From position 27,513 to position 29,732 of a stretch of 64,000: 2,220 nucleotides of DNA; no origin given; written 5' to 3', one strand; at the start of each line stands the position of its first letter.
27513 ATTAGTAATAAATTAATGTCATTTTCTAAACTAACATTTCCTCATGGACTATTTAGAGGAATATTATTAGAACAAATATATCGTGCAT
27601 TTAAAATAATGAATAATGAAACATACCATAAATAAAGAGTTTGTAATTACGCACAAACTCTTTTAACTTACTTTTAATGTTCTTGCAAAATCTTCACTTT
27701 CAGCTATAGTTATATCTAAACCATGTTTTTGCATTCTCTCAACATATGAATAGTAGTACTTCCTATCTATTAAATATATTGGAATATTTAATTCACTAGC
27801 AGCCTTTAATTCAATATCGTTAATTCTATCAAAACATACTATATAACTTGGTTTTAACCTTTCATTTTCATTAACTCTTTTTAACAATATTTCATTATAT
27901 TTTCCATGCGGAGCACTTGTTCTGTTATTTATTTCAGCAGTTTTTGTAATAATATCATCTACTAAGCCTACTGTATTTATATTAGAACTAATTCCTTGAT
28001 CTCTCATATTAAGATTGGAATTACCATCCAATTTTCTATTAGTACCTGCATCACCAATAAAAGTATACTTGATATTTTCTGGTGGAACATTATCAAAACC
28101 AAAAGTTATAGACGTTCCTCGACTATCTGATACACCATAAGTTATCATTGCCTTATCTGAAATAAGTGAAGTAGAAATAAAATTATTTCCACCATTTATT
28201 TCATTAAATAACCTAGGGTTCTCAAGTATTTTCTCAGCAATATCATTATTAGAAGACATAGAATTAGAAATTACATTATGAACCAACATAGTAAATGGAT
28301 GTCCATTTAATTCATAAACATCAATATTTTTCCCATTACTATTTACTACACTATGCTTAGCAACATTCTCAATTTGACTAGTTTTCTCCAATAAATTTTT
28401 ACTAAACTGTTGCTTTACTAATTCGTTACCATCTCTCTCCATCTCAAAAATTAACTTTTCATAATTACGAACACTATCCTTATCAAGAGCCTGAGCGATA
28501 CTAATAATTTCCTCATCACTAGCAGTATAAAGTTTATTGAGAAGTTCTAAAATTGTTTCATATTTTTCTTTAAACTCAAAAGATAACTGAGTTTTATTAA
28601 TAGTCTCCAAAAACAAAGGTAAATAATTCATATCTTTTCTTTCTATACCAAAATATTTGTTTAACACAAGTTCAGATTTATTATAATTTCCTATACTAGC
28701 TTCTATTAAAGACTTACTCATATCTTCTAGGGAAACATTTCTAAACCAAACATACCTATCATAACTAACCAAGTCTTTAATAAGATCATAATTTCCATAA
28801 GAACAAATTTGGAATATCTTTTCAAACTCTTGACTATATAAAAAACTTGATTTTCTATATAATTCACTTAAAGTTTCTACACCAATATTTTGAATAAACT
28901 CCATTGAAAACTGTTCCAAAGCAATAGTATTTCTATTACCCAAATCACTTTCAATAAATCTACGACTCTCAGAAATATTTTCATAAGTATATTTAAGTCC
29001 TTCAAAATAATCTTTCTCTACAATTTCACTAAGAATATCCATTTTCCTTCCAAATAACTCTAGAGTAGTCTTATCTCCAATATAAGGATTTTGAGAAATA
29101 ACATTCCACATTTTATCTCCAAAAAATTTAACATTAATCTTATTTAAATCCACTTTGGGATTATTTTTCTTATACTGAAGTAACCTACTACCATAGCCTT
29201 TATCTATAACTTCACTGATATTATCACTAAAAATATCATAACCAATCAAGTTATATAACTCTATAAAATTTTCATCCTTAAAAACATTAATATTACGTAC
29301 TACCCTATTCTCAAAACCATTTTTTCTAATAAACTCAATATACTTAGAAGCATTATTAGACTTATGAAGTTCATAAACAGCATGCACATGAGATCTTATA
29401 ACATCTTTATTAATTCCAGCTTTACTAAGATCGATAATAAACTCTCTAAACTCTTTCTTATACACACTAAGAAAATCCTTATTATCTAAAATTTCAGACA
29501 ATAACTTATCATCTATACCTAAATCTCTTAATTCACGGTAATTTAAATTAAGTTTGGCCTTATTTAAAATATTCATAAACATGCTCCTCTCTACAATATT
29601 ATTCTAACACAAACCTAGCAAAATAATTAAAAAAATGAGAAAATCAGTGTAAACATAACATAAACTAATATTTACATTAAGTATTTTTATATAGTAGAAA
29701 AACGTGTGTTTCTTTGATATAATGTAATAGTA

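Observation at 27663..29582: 639-aa orphan protein encoded antisense between rlmH and yitT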

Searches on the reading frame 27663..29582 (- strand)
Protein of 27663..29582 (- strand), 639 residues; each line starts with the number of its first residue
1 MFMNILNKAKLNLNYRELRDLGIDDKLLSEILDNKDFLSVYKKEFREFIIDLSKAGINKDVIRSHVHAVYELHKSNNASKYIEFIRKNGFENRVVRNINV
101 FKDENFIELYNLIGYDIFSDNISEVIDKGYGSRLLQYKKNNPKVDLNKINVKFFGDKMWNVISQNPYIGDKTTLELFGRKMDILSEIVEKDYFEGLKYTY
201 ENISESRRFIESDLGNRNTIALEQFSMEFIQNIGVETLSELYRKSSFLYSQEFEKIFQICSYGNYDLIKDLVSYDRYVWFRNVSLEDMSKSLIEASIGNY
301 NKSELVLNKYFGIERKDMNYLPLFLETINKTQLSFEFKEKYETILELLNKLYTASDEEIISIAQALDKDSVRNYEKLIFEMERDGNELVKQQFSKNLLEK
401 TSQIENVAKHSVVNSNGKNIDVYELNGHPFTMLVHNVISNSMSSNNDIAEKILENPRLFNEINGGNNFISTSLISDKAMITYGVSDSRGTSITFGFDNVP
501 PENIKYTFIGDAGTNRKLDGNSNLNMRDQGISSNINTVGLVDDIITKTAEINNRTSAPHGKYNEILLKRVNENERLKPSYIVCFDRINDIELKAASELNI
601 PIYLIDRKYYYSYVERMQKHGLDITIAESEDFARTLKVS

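Call 3: search_protein_families(library=pfam, proteins=[window:27663-29582:-], max_evalue=10)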
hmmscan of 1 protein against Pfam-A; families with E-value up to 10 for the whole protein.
window:27663-29582:- (639 aa): 2 families
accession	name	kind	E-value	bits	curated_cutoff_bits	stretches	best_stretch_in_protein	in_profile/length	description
PF25416.1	GRHL1_C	-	0.033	14.5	27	1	315-375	11-68/90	GRHL1-like, C-terminal domain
PF18517.6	LZ3wCH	-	0.052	14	26.1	1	287-320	22-54/55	Leucine zipper with capping helix domain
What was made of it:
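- Closest known: DarT1/DarT2. Different: No Pfam DarT match (call 3).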

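Call 4: search_protein_families(library=ncbifam, proteins=[window:27663-29582:-], max_evalue=10)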
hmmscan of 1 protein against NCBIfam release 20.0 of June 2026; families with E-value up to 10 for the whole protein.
window:27663-29582:- (639 aa): 0 families

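Call 5: search_protein_families(library=padloc, proteins=[window:27663-29582:-], max_evalue=10)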
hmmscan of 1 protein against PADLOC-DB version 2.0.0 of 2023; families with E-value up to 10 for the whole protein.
window:27663-29582:- (639 aa): 1 family
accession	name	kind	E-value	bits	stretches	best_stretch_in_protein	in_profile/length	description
PDLC04805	PDC-S02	-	0.017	13.6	1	334-403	10-77/107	-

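Call 6: search_protein_families(library=phrogs, proteins=[window:27663-29582:-], max_evalue=10)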
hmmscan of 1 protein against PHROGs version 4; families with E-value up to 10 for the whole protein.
window:27663-29582:- (639 aa): 3 families
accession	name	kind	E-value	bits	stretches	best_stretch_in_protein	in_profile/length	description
phrog_36839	-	unknown function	0.17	12.8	1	180-203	32-53/59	-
phrog_36484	-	unknown function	0.24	12.6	1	79-128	66-111/113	-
phrog_4192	-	unknown function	0.59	11.6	1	23-54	19-50/67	-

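Call 7: search_solved_structures(query=window:27663-29582:-, max_evalue=10)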
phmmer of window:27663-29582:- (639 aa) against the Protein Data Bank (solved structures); distinct sequences matched with E-value up to 10: 1.
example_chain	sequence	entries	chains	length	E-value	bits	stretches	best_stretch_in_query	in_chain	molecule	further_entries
5cl2_A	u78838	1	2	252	0.0054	18.6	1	287-409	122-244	Sporulation-control protein spo0M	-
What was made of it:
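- Tried and rejected: Pfam, NCBIfam, PADLOC, PHROGs and PDB sequences gave nothing significant with the single protein (calls 3-7).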

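Call 8: find_homologous_proteins(query=window:27663-29582:-, max_evalue=0.001)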
Query window:27663-29582:- (639 aa): 85 proteins with E <= 0.001 among 8000 candidates.
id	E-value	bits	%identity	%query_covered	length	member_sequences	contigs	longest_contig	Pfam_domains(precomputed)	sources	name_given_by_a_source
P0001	0.0e+0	1385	100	100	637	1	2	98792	-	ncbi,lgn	-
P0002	0.0e+0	1377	100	100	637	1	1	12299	-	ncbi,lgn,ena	-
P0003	0.0e+0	1373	100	100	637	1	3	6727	-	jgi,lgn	-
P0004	0.0e+0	1371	99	100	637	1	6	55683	-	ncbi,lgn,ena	-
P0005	0.0e+0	1370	99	100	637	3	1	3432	-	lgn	-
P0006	0.0e+0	1370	99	100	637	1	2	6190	-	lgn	-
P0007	0.0e+0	1369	99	100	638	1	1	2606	-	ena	-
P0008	0.0e+0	1302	94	100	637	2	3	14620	-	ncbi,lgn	-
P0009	0.0e+0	1124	82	100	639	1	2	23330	-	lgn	-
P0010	0.0e+0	1079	78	100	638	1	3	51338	-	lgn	-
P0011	2.4e-287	973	71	100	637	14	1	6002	-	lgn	-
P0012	6.8e-244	829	85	72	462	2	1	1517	-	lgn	-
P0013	2.0e-218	745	99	55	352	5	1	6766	-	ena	-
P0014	2.5e-172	593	48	95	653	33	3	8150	-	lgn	-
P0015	3.5e-170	586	48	95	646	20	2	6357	-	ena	-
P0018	1.5e-167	577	47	95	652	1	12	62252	-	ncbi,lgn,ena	-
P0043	6.5e-159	548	46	95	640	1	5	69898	-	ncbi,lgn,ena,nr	ncbi:MAG: hypothetical protein IJY87_05570 [Bacilli bacterium]|nr:hypothetical protein [Bacilli bact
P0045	6.5e-156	539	46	95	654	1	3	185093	-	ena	-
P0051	1.5e-148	514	44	99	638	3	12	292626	-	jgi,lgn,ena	-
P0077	6.6e-49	185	31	95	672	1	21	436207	-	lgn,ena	-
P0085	1.1e-5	42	26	83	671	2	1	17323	-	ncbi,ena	-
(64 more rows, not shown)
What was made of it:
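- Checked: 85 clusters at 90% identity match full length (call 8).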

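Call 13: find_encoding_contigs(protein=P0001, flank=8000, max_places=3)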
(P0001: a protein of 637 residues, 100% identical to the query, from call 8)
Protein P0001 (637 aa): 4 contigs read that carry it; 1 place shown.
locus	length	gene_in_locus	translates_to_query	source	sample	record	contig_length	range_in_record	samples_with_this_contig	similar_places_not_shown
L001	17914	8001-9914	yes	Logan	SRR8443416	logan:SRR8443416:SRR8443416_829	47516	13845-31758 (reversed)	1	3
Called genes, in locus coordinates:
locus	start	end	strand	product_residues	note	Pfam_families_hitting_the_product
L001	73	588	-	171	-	PF13240:Zn_Ribbon_1 (faint), PF13828:DUF4190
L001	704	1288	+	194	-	PF00574:CLP_protease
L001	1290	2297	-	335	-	-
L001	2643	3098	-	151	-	PF06821:Ser_hydrolase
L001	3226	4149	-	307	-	PF10298:WhiA_N, PF14527:LAGLIDADG_WhiA, PF02650:HTH_WhiA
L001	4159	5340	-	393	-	PF24568:CC_PcsB, PF01551:Peptidase_M23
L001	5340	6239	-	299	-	PF18075:FtsX_ECD, PF02687:FtsX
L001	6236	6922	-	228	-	PF00005:ABC_tran, PF13304:AAA_21 (faint)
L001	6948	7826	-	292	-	PF02588:YitT_membrane, PF10035:DUF2179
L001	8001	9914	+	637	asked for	-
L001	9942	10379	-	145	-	PF02590:SPOUT_MTase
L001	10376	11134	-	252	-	PF00753:Lactamase_B, PF23023:Anti-Pycsar_Apyc1, PF12706:Lactamase_B_2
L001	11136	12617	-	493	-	PF01476:LysM (weak), PF07501:G5 (weak), PF01551:Peptidase_M23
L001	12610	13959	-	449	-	PF00772:DnaB, PF03796:DnaB_C, PF13481:AAA_25 (weak)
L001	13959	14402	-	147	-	PF01281:Ribosomal_L9_N, PF03948:Ribosomal_L9_C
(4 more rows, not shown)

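Call 14: find_encoding_contigs(protein=P0051, flank=8000, max_places=2)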
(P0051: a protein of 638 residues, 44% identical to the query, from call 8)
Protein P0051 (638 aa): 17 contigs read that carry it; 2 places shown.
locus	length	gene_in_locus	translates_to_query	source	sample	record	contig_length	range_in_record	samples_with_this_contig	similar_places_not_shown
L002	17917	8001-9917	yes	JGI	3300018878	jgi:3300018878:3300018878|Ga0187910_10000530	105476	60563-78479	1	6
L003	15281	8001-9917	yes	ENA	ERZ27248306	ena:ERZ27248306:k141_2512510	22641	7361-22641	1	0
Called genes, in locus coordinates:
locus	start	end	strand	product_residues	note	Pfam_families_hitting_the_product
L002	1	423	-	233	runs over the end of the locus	PF13353:Fer4_12, PF04055:Radical_SAM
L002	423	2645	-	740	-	PF02901:PFL-like, PF01228:Gly_radical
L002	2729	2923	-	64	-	PF00269:SASP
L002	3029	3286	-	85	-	PF00269:SASP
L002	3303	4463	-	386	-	PF22025:ThiI_fer, PF02926:THUMP, PF02568:ThiI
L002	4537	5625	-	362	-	PF00535:Glycos_transf_2, PF00515:TPR_1 (faint), PF07719:TPR_2 (faint), PF13181:TPR_8 (faint)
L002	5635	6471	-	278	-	-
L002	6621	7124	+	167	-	-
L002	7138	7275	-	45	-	-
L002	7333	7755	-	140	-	-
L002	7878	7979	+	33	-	-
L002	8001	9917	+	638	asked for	-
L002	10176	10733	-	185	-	PF04079:SMC_ScpB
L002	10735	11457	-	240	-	PF02616:SMC_ScpA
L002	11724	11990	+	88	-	-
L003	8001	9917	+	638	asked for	-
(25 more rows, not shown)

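Call 15: find_encoding_contigs(protein=P0077, flank=8000, max_places=2)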
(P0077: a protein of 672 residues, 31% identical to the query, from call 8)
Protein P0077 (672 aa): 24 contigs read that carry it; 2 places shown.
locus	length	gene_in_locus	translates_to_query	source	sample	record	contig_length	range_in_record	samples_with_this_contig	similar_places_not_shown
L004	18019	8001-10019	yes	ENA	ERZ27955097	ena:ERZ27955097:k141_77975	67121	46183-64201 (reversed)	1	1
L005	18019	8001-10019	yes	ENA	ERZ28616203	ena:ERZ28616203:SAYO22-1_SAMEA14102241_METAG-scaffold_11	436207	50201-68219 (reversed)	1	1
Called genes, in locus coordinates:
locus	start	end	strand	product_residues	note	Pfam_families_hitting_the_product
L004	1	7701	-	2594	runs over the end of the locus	PF12733:Cadherin-like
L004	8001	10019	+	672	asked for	-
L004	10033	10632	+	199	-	-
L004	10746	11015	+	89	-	PF00293:NUDIX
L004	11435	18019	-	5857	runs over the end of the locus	PF12810:ALK_LTK_GRD, PF12733:Cadherin-like, PF02368:Big_2 (weak)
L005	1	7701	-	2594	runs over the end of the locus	PF12733:Cadherin-like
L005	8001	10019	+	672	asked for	-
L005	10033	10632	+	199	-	-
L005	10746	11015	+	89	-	PF00293:NUDIX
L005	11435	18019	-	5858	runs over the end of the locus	PF12810:ALK_LTK_GRD, PF12733:Cadherin-like, PF02368:Big_2 (weak)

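Call 16: find_encoding_contigs(protein=P0018, flank=8000, max_places=2)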
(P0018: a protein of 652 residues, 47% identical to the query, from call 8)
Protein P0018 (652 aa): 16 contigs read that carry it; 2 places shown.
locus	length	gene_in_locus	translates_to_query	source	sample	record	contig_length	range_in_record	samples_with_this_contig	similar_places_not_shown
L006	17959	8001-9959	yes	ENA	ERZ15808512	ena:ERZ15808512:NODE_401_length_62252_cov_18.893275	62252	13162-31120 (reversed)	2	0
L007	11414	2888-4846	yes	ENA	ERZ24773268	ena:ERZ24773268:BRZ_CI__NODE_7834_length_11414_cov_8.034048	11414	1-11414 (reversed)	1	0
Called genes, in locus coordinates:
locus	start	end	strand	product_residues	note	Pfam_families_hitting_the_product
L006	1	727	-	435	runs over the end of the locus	PF02881:SRP54_N, PF06414:Zeta_toxin (weak), PF13401:AAA_22 (weak), PF00448:SRP54, PF02978:SRP_SPB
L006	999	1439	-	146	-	PF13673:Acetyltransf_10 (weak), PF00583:Acetyltransf_1, PF13508:Acetyltransf_7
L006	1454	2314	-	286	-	PF08538:DUF1749, PF12146:Hydrolase_4 (faint), PF00561:Abhydrolase_1 (weak)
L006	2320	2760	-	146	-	PF00383:dCMP_cyt_deam_1, PF14437:MafB19-deam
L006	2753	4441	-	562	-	PF20247:DUF6602, PF06821:Ser_hydrolase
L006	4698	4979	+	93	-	-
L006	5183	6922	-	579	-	PF00239:Resolvase, PF07508:Recombinase, PF13408:Zn_ribbon_recom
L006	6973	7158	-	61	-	-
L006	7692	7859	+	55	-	-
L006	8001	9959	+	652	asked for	-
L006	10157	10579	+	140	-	PF00239:Resolvase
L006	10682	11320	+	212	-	PF01076:Mob_Pre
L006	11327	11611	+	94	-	-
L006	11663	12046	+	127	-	PF19220:Rod_CreS (weak)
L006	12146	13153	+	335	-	PF17761:DUF1016_N, PF06250:YhcG_C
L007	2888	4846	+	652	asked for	-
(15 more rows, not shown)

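Call 18: search_protein_representatives(protein=window:27663-29582:-)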
Query: 639 residues. Proteins with E-value up to 0.001 (for the whole library): 131; up to 1e-10: 50; up to 1e-30: 35. The best 131 are listed.
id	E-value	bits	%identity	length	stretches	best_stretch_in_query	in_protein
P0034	8.9e-165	566.2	48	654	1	3-612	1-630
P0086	4.3e-130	451.6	42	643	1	3-614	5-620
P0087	1.1e-128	447.0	47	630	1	3-612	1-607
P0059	1.1e-123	430.4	40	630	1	3-612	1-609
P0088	8.2e-122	424.3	39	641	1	4-612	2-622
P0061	1.4e-118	413.6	39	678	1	3-617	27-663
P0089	2.1e-113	396.5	39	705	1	4-613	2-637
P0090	8.5e-113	394.5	38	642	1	1-612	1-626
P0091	2.1e-108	380.0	39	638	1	3-621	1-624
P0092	2.7e-107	376.3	39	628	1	5-613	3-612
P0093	4.2e-104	365.8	38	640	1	12-624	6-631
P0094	2.6e-103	363.2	37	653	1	3-616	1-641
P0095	3.3e-99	349.6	36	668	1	3-612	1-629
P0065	7.9e-92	325.3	37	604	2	154-613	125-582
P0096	4.4e-89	316.2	32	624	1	3-613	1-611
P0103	1.6e-59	218.5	28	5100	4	279-614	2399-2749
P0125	1.1e-13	67.2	29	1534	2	57-599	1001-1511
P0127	1.2e-12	63.7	34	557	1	402-631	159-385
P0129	2.7e-11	59.3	33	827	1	378-610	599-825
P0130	3.1e-11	59.1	36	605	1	417-620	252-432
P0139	1.2e-08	50.5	29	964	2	275-612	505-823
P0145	1.4e-07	47.0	31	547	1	369-631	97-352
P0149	3.8e-07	45.6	32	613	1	402-625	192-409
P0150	4.4e-07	45.4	32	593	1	368-616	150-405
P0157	1.4e-06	43.7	33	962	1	393-612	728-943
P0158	1.9e-06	43.3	32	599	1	381-636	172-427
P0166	4.9e-06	42.0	31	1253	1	389-610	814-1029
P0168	6.6e-06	41.5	35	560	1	401-622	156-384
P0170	7.7e-06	41.3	30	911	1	388-610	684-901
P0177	3.2e-05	39.3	29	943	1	219-619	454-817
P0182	4.2e-05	38.9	36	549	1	405-619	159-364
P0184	5.0e-05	38.6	31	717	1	414-610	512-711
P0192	7.6e-05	38.0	30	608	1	356-614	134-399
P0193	8.0e-05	37.9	26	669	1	379-632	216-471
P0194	9.0e-05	37.8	34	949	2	560-612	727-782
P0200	3.3e-04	35.9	31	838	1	394-628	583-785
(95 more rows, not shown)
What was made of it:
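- Checked: 131 representatives at 50% identity match in the exhaustive search (call 18).
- The ART domain occurs behind many different N-termini (call 18).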

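Call 19: search_protein_families(library=pfam, proteins=[P0125, P0129, P0139, P0157, P0166, P0170, P0177, P0194, P0200, P0184], max_evalue=0.001)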
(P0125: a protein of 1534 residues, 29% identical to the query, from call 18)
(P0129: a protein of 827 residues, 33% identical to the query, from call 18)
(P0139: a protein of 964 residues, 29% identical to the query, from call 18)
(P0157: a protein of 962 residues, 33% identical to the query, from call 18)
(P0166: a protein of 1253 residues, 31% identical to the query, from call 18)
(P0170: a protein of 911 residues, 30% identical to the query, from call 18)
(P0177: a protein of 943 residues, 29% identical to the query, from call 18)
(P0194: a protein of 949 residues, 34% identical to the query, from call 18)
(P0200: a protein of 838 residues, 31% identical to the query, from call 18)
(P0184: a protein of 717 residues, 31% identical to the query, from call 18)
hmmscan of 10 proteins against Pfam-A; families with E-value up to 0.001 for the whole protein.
P0125 (1534 aa): 0 families

P0129 (827 aa): 0 families

P0139 (964 aa): 0 families

P0157 (962 aa): 0 families

P0166 (1253 aa): 0 families

P0170 (911 aa): 0 families

P0177 (943 aa): 1 family
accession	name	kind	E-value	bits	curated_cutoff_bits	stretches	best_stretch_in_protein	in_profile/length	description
PF13475.11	DUF4116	-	8.7e-05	22.4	24.9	0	129-164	1-36/49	Domain of unknown function (DUF4116)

P0194 (949 aa): 1 family
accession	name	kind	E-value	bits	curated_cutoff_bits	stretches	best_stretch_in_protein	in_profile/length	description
PF13475.11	DUF4116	-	1e-07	31.8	24.9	0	88-116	3-31/49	Domain of unknown function (DUF4116)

P0200 (838 aa): 0 families

P0184 (717 aa): 0 families

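Call 20: predict_structure(alignment_id=A1)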
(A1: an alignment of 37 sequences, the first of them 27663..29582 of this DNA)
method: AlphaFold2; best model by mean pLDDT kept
length: 639 residues; sequences in the alignment: 37
mean_pLDDT: 87.9   pTM: 0.72
mean pLDDT of the five models: 87.9, 87.8, 86.9, 86.7, 86.5
residues with pLDDT >= 90: 398; 70-90: 201; 50-70: 25; < 50: 15
segments of 3 or more residues with pLDDT < 50: 626-639
pLDDT, mean of each block of 10 residues (from residue 1): 71 84 84 86 88 91 92 91 93 92 95 94 95 94 87 93 93 90 92 97 95 78 95 95 91 94 94 81 93 87 92 87 94 96 96 95 91 93 95 96 92 89 94 91 84 89 80 91 69 94 91 76 73 86 94 76 90 86 91 94 91 75 54 38
secondary structure, 60 per line:
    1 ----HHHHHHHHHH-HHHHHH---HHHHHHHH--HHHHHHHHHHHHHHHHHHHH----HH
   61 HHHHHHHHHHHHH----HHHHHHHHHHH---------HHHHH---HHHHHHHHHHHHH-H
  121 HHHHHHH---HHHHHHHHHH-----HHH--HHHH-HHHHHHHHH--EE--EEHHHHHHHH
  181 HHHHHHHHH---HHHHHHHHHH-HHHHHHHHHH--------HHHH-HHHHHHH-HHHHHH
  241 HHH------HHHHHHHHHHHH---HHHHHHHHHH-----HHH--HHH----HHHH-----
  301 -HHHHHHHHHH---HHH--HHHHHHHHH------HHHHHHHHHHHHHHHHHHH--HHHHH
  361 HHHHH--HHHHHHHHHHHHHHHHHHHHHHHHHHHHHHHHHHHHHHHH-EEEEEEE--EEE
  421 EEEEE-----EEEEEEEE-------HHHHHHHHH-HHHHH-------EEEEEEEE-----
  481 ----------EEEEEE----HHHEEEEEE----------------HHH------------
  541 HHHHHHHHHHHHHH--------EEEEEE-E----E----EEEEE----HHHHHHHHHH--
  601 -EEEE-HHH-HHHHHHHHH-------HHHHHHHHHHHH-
elements in order: H5-14 H16-21 H25-32 H35-54 H59-73 H78-88 H98-102 H106-118 H120-127 H131-140 H151-154 H156-164 H173-189 H193-202 H204-213 H222-225 H227-233 H235-243 H250-261 H265-274 H292-295 H302-311 H320-328 H335-353 H356-365 H368-407 E409-415 E418-425 E431-438 H446-454 H456-460 E468-475 E491-496 E504-509 H541-554 E563-568 E580-584 H589-598 E602-605 H611-619 H627-638

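Call 37: list_cluster_members(proteins=[P0001, P0085, P0103, P0125, P0127, P0129, P0130, P0139, P0157, P0166])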
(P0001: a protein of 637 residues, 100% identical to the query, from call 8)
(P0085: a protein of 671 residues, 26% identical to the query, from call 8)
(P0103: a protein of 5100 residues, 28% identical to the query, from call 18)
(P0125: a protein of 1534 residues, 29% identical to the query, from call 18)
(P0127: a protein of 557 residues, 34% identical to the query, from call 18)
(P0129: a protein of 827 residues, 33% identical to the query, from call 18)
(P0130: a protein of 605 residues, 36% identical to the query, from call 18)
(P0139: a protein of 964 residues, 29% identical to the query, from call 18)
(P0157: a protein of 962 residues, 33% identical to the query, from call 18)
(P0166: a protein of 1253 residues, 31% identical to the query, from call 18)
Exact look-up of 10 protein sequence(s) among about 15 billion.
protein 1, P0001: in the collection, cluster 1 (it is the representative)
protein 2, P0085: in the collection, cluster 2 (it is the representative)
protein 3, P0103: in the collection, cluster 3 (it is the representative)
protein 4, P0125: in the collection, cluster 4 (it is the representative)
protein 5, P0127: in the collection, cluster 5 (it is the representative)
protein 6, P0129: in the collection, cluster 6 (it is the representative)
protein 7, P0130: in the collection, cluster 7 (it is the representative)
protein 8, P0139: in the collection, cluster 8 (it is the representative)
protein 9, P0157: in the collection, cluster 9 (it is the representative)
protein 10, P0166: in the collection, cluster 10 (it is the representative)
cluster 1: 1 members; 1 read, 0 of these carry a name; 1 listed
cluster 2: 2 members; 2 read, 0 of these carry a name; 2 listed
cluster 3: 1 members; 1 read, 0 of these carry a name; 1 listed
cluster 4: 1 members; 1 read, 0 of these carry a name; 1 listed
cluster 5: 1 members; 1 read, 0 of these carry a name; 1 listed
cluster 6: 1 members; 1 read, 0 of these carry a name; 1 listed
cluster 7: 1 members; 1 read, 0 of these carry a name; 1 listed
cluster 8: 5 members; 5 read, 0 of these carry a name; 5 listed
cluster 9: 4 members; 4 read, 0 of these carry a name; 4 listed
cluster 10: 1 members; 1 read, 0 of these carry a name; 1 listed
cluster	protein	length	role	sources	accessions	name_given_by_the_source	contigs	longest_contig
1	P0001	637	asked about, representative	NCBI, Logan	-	-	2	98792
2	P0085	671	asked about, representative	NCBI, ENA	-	-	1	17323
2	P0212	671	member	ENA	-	-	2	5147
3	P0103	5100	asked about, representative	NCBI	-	-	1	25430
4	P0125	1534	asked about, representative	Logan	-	-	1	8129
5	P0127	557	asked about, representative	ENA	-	-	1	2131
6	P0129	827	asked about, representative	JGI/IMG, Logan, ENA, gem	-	-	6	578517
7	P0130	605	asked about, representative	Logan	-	-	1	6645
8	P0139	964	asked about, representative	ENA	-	-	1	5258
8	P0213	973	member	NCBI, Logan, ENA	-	-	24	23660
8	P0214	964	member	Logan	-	-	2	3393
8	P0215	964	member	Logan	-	-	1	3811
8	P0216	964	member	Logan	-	-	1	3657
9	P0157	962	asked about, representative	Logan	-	-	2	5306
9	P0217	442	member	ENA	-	-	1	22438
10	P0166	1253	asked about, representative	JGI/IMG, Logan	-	-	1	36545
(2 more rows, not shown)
